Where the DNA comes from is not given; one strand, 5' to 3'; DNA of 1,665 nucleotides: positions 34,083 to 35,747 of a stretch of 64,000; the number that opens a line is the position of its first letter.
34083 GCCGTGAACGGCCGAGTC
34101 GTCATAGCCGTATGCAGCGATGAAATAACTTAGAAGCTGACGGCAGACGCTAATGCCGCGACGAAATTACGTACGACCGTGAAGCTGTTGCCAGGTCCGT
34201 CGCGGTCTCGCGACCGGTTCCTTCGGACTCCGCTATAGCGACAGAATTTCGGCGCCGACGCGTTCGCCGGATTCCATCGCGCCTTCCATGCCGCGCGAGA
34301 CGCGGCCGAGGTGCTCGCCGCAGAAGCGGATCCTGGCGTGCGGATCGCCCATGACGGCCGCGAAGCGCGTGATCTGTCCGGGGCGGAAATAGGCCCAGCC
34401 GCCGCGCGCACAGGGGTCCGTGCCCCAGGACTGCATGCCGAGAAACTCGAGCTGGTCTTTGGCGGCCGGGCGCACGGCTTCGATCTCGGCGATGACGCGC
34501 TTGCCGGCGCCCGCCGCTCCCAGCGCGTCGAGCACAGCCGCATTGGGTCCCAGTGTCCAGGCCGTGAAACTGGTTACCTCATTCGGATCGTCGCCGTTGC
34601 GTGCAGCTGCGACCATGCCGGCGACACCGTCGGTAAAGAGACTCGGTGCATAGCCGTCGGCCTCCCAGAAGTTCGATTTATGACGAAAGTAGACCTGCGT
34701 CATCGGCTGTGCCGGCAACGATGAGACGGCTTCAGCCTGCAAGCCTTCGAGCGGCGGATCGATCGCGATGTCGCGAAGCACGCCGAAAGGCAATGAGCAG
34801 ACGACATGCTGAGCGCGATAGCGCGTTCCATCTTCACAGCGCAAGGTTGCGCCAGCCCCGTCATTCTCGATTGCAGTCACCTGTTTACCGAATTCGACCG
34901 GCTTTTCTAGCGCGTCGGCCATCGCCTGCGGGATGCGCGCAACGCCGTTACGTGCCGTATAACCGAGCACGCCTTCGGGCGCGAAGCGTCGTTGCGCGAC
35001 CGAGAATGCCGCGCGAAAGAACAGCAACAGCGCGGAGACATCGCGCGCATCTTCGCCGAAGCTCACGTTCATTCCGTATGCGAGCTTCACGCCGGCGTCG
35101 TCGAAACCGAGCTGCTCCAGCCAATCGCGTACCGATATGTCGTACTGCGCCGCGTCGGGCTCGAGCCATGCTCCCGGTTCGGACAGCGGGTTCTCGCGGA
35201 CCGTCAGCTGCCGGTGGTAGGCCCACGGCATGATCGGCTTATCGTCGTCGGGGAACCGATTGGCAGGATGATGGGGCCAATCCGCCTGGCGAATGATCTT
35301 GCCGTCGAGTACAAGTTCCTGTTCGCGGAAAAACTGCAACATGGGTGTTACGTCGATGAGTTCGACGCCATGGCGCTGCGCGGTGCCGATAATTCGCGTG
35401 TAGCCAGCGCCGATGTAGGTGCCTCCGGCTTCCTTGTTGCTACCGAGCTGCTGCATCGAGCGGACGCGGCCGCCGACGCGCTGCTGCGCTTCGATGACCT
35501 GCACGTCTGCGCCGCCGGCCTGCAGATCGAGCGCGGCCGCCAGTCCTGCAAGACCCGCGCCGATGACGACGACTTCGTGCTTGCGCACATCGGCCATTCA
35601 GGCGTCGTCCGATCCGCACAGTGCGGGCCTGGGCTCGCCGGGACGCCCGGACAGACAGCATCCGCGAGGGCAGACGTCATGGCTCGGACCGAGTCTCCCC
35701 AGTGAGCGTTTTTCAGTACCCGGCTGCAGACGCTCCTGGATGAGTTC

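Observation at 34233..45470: Eleven-gene, translationally coupled haem-biosynthesis supercluster carrying coproporphyrin-dependent-pathway markers in a diderm background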

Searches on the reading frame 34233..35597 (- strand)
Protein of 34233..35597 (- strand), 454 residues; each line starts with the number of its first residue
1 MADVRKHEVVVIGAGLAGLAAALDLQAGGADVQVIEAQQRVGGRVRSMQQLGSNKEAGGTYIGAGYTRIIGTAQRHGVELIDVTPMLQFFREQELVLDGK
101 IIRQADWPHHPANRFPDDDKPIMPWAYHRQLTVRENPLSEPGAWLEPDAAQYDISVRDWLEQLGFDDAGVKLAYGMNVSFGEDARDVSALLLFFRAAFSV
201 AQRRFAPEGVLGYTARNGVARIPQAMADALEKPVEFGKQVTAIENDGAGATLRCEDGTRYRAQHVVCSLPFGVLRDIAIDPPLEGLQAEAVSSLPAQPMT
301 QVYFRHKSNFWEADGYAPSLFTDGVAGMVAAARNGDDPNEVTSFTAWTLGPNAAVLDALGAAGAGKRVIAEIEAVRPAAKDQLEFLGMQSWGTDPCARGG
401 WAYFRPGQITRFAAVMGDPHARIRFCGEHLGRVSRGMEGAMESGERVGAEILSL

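Call 5: search_protein_families(library=pfam, proteins=[window:34233-35597:-])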
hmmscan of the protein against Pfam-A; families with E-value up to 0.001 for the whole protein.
window:34233-35597:- (454 aa): 11 families
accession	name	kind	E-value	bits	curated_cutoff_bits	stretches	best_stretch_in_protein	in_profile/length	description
PF01593.30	Amino_oxidase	-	1.3e-52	180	19.8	1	16-452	1-443/443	Flavin containing amine oxidoreductase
PF13450.12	NAD_binding_8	-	1.7e-09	38.3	21.9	1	11-50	1-40/68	NAD(P)-binding Rossmann-like domain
PF07992.20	Pyr_redox_2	-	4.3e-08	33.4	26.1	1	8-50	2-45/291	Pyridine nucleotide-disulphide oxidoreductase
PF00890.30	FAD_binding_2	-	1.2e-06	28.5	20.4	1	9-44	2-37/414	FAD binding domain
PF01266.30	DAO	-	5.7e-06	26.5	27.9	1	9-42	2-35/353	FAD dependent oxidoreductase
PF03486.20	HI0933_like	-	5.1e-05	23.3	50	1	8-46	2-40/244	HI0933-like protein Rossmann domain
PF13738.12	Pyr_redox_3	-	7.4e-05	22.6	30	0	10-39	1-31/305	Pyridine nucleotide-disulphide oxidoreductase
PF12831.13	FAD_oxidored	-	0.00013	21.8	27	1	8-45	1-38/416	FAD dependent oxidoreductase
PF01494.25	FAD_binding_3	-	0.00029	20.6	22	0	7-41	2-36/349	FAD binding domain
PF00070.33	Pyr_redox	-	0.00031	21.6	22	0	9-42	2-35/82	Pyridine nucleotide-disulphide oxidoreductase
PF01262.27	AlaDh_PNT_C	-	0.00078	19.4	23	0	3-47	25-69/214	Alanine dehydrogenase/PNT, C-terminal domain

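Call 6: search_protein_families(library=ncbifam, proteins=[window:34233-35597:-])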
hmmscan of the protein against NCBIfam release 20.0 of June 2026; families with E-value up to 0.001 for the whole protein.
window:34233-35597:- (454 aa): 66 families (the best 25 are shown)
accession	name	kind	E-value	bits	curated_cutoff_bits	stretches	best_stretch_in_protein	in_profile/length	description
TIGR03467.1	HpnE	equivalog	2.8e-17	63.2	283.05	1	9-54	1-46/430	hydroxysqualene dehydroxylase HpnE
NF005560.0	PRK07233.1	equivalog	3.6e-17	62.3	252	2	8-50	2-44/435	hypothetical protein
TIGR02734.1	crtI_fam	subfamily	7.5e-15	54.6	238.1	1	9-98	1-95/504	phytoene desaturase family protein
NF045637.1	carotdesatCrtDProt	equivalog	1.1e-12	47.2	580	1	9-61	1-53/485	1-hydroxycarotenoid 3,4-desaturase CrtD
TIGR00562.1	proto_IX_ox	equivalog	3.7e-11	42.3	97.85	1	6-77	2-75/470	protoporphyrinogen oxidase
NF008845.0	PRK11883.1-5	equivalog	5.7e-10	38.1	560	1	5-58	3-62/468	protoporphyrinogen oxidase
NF005313.0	PRK06847.1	subfamily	3.1e-09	36.3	372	1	6-40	4-38/375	hypothetical protein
NF005548.0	PRK07208.1-4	equivalog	1.1e-08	34.1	389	1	6-59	3-56/488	hypothetical protein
NF058655.1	CrtID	equivalog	1e-07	31.2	640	1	9-58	1-50/478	bifunctional phytoene desaturase/3,4-desaturase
NF005547.0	PRK07208.1-3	equivalog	4e-07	29.1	380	1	6-48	4-46/465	hypothetical protein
NF005566.0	PRK07236.1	subfamily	6.5e-07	28.6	333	1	4-38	4-38/386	hypothetical protein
NF045663.1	diclust_near_Sec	equivalog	8.8e-07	27.4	530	1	5-52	105-152/759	pyridine nucleotide-disulfide oxidoreductase/dicluster-binding protein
TIGR02732.1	zeta_caro_desat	equivalog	1.4e-06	27.6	622.15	1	9-54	2-47/474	9,9'-di-cis-zeta-carotene desaturase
NF033623.1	urate_HpxO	equivalog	1.4e-06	27.5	500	1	8-40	1-33/381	FAD-dependent urate hydroxylase HpxO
NF009410.0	PRK12771.1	subfamily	1.5e-06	27.1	516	1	7-46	139-178/566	NAD(P)-binding protein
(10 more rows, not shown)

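Call 10: search_solved_structures(query=window:34233-35597:-, max_evalue=0.01, show_alignments=2)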
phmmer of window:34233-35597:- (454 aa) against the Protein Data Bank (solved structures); distinct sequences matched with E-value up to 0.01: 123 (the best 60 are shown).
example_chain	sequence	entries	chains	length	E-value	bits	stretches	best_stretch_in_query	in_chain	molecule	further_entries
3zyx_A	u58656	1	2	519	1.5e-28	102.8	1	6-452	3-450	AMINE OXIDASE [FLAVIN-CONTAINING] B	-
2xfo_A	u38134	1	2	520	8.9e-28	100.3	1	6-452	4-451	Amine oxidase [flavin-containing] B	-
2bk4_A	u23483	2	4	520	1e-27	100.1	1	6-452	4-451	AMINE OXIDASE [FLAVIN-CONTAINING] B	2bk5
2c76_A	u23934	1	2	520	1.8e-27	99.3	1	6-452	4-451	AMINE OXIDASE (FLAVIN-CONTAINING) B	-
2c72_A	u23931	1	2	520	1.8e-27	99.3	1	6-452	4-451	AMINE OXIDASE (FLAVIN-CONTAINING) B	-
2c73_A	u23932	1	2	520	2.3e-27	99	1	6-452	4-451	AMINE OXIDASE (FLAVIN-CONTAINING) B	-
1gos_A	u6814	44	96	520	2.3e-27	98.9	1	6-452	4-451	MONOAMINE OXIDASE | AMINE OXIDASE [FLAVIN-CONTAINING] B | AMINE OXIDASE (FLAVIN-CONTAINING) B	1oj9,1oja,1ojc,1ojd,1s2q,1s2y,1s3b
2xfu_A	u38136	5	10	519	2.5e-27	98.8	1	6-452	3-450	Amine oxidase [flavin-containing] B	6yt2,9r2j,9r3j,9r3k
2c75_A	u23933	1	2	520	2.7e-27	98.7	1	6-452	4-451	AMINE OXIDASE (FLAVIN-CONTAINING) B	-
5ts5_A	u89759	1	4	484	1.8e-24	89.4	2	217-450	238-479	Amine oxidase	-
4i58_A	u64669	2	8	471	5.4e-24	87.8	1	8-451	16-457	Cyclohexylamine Oxidase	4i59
8p84_A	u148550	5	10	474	8.4e-24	87.2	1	8-453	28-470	Monoamine oxidase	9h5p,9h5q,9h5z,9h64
2yg6_A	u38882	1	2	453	9.8e-24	87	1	7-452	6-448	PUTRESCINE OXIDASE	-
2bxr_A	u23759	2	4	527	1.7e-23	86.2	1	7-452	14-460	AMINE OXIDASE [FLAVIN-CONTAINING] A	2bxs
2z5y_A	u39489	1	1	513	2e-23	85.9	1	8-452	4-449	Amine oxidase [flavin-containing] A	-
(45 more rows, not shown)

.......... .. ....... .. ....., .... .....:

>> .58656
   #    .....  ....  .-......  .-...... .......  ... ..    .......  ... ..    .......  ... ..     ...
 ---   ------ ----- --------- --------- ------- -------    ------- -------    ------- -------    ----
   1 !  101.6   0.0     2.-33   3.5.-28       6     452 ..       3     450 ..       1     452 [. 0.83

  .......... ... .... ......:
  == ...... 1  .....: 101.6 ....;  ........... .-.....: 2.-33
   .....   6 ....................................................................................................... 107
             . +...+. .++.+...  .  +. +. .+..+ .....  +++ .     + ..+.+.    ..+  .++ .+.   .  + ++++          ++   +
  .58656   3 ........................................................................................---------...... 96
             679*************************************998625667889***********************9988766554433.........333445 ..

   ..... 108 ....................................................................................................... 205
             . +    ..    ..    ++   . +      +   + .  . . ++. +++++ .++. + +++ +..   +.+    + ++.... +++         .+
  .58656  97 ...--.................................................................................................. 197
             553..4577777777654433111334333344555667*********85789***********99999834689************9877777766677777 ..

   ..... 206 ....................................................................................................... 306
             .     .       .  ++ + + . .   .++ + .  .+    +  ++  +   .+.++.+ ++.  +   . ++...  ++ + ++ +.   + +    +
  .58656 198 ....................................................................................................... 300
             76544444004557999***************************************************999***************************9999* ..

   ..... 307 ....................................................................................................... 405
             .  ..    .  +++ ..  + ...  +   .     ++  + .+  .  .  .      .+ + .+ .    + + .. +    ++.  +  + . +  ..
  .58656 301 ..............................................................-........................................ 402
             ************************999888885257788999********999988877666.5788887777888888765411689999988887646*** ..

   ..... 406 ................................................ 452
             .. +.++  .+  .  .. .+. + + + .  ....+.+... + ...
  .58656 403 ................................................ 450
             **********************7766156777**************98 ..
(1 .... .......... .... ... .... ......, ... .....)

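Call 25: predict_structure(protein=window:34233-35597:-)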
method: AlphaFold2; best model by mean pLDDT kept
length: 454 residues; sequences in the alignment: 1
mean_pLDDT: 32.2   pTM: 0.23
mean pLDDT of the five models: 32.2, 30.3, 29.2, 28.5, 27.1
residues with pLDDT >= 90: 0; 70-90: 2; 50-70: 16; < 50: 436
segments of 3 or more residues with pLDDT < 50: 1-237, 245-250, 262-454
pLDDT, mean of each block of 10 residues (from residue 1): 29 33 33 32 27 28 32 34 31 29 32 28 24 24 26 33 36 28 28 32 30 33 40 47 48 65 37 27 28 24 24 26 35 36 29 36 37 35 30 27 31 32 28 31 32 28
secondary structure, 60 per line:
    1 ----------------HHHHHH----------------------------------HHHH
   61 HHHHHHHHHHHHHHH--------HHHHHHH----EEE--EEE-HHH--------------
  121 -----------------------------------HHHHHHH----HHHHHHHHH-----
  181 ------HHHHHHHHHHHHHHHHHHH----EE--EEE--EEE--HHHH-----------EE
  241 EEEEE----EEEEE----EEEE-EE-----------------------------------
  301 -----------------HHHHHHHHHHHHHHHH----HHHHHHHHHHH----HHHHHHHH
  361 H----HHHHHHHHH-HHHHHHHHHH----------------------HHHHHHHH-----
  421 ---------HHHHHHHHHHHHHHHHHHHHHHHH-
elements in order: H17-22 H57-75 H84-90 E95-97 E100-102 H156-162 H167-175 H187-205 E214-216 E219-221 H224-227 E239-245 E250-254 E259-262 H318-333 H338-348 H353-361 H366-374 H376-385 H408-415 H430-453
